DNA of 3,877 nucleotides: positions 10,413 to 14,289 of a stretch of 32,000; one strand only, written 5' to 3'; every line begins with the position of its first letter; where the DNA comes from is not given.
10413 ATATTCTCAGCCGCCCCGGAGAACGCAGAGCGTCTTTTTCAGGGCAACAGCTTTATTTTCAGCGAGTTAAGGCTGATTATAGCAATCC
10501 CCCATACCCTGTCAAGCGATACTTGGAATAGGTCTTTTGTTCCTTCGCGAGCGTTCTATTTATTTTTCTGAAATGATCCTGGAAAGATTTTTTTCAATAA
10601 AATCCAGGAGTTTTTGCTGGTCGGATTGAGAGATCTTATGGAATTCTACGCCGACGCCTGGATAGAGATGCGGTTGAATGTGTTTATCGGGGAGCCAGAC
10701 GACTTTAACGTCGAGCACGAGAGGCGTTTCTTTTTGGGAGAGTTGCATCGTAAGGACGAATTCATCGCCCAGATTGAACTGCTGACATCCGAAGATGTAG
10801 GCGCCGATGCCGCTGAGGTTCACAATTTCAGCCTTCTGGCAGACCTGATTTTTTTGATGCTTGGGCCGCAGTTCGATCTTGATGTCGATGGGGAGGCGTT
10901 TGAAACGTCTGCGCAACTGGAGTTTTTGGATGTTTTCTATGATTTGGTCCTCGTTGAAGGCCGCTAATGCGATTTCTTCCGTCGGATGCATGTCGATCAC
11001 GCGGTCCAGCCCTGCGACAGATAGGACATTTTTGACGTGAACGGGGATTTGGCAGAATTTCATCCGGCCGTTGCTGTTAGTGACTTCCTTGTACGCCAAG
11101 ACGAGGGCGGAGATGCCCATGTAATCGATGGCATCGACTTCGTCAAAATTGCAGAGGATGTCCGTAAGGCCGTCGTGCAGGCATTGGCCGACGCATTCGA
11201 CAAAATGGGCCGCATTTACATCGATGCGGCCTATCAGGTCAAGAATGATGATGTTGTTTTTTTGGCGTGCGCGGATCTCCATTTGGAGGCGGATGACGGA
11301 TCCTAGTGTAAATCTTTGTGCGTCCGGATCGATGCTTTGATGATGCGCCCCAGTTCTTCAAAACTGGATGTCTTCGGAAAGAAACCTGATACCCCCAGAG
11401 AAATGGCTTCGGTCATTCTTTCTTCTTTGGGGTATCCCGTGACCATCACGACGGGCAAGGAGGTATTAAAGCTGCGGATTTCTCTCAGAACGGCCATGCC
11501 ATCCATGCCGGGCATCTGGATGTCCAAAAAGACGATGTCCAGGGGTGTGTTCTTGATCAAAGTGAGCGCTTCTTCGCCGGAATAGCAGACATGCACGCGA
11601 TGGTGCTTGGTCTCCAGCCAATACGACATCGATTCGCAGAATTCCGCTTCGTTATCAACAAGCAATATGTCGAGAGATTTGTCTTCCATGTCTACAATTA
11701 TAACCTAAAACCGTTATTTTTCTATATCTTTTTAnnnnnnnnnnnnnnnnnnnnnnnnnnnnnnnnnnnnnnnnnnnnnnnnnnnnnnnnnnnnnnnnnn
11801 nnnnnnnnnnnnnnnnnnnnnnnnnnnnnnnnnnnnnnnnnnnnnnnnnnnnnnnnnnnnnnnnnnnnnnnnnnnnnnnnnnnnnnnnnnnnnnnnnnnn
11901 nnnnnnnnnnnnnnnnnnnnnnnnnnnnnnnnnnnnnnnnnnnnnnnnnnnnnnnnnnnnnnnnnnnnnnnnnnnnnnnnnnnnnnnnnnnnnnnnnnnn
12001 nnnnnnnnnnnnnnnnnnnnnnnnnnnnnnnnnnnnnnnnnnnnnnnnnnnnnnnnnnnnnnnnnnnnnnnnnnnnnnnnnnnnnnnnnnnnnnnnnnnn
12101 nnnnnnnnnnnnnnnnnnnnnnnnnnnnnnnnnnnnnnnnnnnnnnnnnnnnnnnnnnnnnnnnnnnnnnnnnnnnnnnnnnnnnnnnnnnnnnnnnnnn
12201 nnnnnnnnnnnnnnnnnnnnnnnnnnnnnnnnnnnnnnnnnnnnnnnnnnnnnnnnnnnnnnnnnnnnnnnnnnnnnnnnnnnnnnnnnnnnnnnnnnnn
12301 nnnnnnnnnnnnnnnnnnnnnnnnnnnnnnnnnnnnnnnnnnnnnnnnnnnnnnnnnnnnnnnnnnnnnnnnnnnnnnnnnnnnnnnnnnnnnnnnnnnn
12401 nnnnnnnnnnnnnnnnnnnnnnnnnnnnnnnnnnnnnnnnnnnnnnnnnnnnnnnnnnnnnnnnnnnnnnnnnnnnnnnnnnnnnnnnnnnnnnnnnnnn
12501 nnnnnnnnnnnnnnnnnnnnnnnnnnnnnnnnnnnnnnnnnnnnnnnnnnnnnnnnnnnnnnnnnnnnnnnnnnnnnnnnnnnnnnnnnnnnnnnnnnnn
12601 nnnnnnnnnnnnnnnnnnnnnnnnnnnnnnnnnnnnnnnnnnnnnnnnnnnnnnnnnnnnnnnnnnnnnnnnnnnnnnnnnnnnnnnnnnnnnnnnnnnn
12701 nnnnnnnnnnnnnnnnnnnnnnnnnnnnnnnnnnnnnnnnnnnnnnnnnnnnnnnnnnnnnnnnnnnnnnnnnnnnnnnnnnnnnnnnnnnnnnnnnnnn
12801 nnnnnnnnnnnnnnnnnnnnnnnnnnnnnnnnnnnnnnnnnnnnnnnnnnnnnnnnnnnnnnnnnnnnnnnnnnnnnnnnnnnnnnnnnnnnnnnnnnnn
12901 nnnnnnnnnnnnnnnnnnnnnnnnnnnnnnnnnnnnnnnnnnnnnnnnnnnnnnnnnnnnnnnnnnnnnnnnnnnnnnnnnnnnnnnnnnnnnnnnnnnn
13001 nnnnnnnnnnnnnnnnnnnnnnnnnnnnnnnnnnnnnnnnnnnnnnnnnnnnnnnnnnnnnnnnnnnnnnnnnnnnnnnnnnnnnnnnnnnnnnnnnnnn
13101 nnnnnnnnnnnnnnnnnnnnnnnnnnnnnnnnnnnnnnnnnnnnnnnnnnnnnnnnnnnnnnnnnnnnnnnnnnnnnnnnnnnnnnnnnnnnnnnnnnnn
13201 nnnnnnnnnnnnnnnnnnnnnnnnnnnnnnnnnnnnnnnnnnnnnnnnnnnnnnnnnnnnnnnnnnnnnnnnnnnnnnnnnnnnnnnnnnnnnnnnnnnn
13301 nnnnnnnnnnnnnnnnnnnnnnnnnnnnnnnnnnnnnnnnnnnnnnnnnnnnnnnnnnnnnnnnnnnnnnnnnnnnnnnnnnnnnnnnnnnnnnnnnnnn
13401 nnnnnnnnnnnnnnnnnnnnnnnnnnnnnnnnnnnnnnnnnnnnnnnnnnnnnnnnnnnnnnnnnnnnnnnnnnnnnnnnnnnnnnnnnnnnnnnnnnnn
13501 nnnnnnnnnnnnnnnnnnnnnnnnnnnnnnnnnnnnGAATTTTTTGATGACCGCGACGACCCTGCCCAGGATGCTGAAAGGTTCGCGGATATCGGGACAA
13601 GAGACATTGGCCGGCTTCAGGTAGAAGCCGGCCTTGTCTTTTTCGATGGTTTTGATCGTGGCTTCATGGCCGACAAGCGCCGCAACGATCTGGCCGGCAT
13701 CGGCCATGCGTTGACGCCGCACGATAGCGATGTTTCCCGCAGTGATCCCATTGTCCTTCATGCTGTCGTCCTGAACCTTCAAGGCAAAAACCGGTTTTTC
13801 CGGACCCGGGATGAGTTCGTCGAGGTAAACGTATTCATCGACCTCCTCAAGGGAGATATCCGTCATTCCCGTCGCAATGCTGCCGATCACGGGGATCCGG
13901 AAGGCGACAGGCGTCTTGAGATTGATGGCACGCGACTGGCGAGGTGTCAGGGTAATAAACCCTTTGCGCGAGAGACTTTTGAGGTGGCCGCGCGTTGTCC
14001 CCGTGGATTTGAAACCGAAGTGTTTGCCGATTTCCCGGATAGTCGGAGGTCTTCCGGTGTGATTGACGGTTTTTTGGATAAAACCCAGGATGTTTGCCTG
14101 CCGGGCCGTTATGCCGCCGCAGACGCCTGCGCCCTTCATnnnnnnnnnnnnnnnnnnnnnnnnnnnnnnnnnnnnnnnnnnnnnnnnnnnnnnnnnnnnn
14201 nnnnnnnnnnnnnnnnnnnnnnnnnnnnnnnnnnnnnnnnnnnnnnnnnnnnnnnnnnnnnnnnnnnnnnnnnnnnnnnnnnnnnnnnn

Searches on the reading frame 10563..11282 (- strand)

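Call 85: search_protein_families(library=pfam, proteins=[window:10563-11282:-], max_evalue=0.001)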
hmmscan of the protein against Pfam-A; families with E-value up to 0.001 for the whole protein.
window:10563-11282:- (240 aa): 3 families
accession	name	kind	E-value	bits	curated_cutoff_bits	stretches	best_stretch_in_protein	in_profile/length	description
PF01740.26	STAS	-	1.4e-14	54.2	22.6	1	3-103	2-104/106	STAS domain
PF07238.19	PilZ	-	7.3e-14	52.4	22.5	1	124-230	2-101/102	PilZ domain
PF13466.11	STAS_2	-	0.00016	22.2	29.2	1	17-93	4-80/80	STAS domain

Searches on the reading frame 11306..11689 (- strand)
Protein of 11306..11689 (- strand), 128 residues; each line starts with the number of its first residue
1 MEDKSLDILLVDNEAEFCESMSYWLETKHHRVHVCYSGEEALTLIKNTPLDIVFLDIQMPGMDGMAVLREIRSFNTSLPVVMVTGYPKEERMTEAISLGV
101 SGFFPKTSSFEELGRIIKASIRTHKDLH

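Call 85: search_protein_families(library=pfam, proteins=[window:11306-11689:-], max_evalue=0.001)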
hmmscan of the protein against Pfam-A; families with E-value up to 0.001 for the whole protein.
window:11306-11689:- (128 aa): 2 families
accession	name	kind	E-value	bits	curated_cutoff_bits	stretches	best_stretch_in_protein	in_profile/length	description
PF00072.30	Response_reg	-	1.8e-26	92.9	30.2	1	8-117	1-110/111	Response regulator receiver domain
PF23198.2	PDE8A_N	-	0.00016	22.1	29.6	1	5-92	9-98/147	PDE8A-like, N-terminal domain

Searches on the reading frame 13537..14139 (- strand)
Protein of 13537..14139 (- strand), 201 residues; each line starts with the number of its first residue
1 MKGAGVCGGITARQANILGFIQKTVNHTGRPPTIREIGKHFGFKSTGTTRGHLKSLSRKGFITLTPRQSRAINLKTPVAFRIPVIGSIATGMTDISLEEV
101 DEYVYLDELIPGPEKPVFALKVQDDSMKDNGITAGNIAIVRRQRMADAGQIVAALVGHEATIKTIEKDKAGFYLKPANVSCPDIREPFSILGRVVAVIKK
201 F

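Call 85: search_protein_families(library=pfam, proteins=[window:13537-14139:-], max_evalue=0.001)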
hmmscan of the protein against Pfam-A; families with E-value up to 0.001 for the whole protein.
window:13537-14139:- (201 aa): 3 families
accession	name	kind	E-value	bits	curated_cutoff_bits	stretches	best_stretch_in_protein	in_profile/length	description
PF00717.28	Peptidase_S24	-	3.9e-23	81.8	23.3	1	83-195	1-116/116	Peptidase S24-like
PF01726.22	LexA_DNA_bind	-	9.8e-21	73.8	23.7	1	10-71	4-65/65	LexA DNA binding domain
PF12802.13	MarR_2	-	0.00097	19.7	27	0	9-66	2-54/61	MarR family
